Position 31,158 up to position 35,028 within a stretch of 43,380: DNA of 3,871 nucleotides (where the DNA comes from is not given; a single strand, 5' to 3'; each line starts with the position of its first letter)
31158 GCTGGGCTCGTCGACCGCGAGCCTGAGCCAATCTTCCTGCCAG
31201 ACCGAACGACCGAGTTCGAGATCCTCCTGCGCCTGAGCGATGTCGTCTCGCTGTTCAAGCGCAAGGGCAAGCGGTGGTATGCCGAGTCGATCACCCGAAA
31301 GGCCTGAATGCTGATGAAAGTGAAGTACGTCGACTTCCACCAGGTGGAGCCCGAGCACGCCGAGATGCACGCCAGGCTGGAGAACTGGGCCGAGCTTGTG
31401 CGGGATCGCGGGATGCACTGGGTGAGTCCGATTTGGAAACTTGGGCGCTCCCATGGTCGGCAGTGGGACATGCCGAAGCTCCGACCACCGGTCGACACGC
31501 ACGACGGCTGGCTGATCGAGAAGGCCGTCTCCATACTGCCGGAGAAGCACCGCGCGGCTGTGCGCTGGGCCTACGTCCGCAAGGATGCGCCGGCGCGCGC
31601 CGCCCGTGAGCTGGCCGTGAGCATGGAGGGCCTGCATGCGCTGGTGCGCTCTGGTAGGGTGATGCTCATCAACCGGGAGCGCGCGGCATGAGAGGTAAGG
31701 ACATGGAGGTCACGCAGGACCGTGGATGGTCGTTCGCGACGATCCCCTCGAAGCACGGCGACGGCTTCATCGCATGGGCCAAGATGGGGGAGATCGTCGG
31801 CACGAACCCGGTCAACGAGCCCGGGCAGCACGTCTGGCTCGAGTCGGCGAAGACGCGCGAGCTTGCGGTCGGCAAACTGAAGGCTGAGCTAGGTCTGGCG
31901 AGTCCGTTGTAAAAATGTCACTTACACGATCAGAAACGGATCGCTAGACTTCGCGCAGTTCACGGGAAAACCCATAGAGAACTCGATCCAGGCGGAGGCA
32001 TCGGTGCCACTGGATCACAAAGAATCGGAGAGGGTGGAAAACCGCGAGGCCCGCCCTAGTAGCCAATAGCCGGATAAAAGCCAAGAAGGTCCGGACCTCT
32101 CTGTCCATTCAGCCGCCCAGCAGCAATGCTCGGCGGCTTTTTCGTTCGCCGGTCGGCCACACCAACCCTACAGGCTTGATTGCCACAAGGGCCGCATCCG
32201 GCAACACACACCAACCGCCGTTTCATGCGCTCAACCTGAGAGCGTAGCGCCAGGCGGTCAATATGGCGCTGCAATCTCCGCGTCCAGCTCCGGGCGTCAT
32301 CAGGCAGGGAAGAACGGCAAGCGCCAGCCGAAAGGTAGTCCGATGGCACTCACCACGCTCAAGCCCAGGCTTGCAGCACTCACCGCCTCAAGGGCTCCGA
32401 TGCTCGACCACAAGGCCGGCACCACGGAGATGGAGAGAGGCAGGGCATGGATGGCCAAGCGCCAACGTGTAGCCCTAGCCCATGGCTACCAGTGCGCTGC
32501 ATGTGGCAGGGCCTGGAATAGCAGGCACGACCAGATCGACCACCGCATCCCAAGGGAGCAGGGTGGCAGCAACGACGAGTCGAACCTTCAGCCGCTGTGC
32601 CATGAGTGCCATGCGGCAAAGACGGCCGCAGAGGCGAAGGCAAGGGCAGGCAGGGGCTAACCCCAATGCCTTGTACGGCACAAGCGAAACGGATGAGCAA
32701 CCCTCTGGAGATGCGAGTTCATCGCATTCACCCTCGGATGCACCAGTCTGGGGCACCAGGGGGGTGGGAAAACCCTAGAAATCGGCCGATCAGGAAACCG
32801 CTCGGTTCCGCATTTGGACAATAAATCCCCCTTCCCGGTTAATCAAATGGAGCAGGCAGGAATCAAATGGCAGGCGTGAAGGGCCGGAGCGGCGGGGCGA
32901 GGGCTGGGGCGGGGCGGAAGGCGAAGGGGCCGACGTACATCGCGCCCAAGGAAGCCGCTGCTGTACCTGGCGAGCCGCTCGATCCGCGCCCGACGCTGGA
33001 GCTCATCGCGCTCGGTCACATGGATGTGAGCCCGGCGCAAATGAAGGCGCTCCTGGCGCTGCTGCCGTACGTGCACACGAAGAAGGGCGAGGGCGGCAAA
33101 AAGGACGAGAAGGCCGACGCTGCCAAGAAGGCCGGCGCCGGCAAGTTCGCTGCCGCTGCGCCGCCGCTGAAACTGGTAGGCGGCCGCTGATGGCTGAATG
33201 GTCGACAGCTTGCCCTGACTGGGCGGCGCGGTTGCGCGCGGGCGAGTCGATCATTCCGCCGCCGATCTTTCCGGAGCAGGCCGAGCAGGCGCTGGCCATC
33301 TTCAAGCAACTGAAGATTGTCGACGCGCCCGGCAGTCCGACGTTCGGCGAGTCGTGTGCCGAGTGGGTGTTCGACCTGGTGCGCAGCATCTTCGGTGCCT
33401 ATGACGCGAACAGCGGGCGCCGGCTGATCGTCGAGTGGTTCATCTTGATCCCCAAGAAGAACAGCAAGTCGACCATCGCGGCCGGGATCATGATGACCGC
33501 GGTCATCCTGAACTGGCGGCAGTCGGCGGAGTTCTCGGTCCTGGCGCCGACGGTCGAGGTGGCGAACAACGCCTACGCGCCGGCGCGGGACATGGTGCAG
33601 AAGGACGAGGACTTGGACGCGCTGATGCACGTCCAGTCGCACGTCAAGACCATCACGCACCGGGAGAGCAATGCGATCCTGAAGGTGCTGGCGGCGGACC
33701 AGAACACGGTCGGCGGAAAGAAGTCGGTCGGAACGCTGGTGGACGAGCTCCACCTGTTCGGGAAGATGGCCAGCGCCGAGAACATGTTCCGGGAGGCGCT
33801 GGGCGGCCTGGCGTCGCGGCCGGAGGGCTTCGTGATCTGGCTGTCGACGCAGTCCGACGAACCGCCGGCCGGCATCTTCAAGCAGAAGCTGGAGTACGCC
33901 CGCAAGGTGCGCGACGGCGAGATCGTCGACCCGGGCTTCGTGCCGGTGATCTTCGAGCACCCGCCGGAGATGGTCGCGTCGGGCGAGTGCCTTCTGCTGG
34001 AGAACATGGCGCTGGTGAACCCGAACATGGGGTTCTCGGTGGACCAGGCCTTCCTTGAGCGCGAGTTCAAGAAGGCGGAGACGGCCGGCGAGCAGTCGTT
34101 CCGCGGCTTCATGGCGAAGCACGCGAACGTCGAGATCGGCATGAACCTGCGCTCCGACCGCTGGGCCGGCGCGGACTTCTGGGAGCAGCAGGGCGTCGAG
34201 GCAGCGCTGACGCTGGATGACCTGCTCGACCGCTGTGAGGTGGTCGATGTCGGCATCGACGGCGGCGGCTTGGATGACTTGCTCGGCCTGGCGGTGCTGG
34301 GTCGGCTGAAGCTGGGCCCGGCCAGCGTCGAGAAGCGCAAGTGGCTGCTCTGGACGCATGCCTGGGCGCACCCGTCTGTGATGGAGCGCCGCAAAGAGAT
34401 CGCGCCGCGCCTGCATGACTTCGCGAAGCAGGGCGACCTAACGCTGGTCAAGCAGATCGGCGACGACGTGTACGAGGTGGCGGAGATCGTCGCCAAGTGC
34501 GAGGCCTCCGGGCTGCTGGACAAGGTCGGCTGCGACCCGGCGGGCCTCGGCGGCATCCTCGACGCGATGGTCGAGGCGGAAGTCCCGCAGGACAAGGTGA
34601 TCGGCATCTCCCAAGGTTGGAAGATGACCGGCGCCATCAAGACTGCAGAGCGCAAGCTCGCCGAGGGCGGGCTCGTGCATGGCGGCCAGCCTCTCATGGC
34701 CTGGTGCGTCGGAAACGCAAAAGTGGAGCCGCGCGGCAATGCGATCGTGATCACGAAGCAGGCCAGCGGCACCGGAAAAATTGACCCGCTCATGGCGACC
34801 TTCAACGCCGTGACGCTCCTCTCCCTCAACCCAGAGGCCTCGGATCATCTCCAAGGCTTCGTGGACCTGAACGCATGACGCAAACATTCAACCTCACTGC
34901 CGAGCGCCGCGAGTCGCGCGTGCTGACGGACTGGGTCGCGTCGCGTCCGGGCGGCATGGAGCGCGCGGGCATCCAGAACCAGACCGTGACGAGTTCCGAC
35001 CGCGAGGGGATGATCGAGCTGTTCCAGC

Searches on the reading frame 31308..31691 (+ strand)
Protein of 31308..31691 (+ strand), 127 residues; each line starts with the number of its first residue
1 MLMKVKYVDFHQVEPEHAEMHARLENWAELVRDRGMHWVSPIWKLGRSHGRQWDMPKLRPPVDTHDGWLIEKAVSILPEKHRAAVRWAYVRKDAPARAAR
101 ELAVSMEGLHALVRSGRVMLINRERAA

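Call 73: search_protein_families(library=phrogs, proteins=[window:31308-31691:+], max_evalue=0.001)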
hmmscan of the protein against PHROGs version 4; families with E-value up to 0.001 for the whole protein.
window:31308-31691:+ (127 aa): 1 family
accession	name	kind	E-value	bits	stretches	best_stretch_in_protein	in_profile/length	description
phrog_19609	-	unknown function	0.0004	21.3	0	21-106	4-89/133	-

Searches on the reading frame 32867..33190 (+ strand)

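Call 73: search_protein_families(library=phrogs, proteins=[window:32867-33190:+], max_evalue=0.001)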
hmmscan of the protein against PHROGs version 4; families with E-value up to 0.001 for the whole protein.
window:32867-33190:+ (107 aa): 3 families
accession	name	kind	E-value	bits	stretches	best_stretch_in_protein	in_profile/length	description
phrog_641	-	head and packaging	1.9e-14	55.5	1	57-105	111-159/162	terminase small subunit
phrog_18735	-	head and packaging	1.1e-10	42.8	1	8-104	9-99/101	terminase small subunit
phrog_15261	-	unknown function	0.00033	22.1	1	6-86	6-90/99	-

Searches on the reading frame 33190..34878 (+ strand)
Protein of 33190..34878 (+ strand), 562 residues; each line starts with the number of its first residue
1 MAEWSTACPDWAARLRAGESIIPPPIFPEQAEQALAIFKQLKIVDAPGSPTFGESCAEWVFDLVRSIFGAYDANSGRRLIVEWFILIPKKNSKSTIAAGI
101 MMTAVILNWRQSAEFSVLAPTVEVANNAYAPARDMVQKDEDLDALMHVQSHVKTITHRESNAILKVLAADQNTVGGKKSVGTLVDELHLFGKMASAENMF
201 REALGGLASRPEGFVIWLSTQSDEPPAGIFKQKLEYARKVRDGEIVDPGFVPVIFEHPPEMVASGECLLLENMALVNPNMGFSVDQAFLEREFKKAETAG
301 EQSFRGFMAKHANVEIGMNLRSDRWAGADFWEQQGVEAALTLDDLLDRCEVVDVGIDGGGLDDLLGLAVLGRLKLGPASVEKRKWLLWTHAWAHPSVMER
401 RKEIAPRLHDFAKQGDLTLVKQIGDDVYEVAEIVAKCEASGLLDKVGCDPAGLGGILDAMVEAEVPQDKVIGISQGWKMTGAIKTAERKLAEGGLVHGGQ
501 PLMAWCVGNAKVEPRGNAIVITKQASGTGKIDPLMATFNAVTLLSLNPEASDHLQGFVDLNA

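Call 73: search_protein_families(library=phrogs, proteins=[window:33190-34878:+], max_evalue=0.001)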
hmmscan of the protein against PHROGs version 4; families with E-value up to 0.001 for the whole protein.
window:33190-34878:+ (562 aa): 7 families
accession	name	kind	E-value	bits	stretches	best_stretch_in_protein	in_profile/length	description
phrog_9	-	head and packaging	4.6e-126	423.6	1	10-551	169-670/812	terminase large subunit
phrog_7622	-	head and packaging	1.1e-106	356.4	1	3-218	4-219/224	terminase large subunit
phrog_35587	-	head and packaging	2.7e-92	308.9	1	166-358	1-191/191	terminase large subunit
phrog_2699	-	head and packaging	3.7e-78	263.6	1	233-558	1-307/315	terminase large subunit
phrog_11206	-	unknown function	3.9e-44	150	1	3-99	4-100/101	-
phrog_7331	-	head and packaging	8e-20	71.5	1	469-551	16-99/113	terminase large subunit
phrog_4914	-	head and packaging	8.2e-16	59.2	1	29-178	54-209/213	terminase large subunit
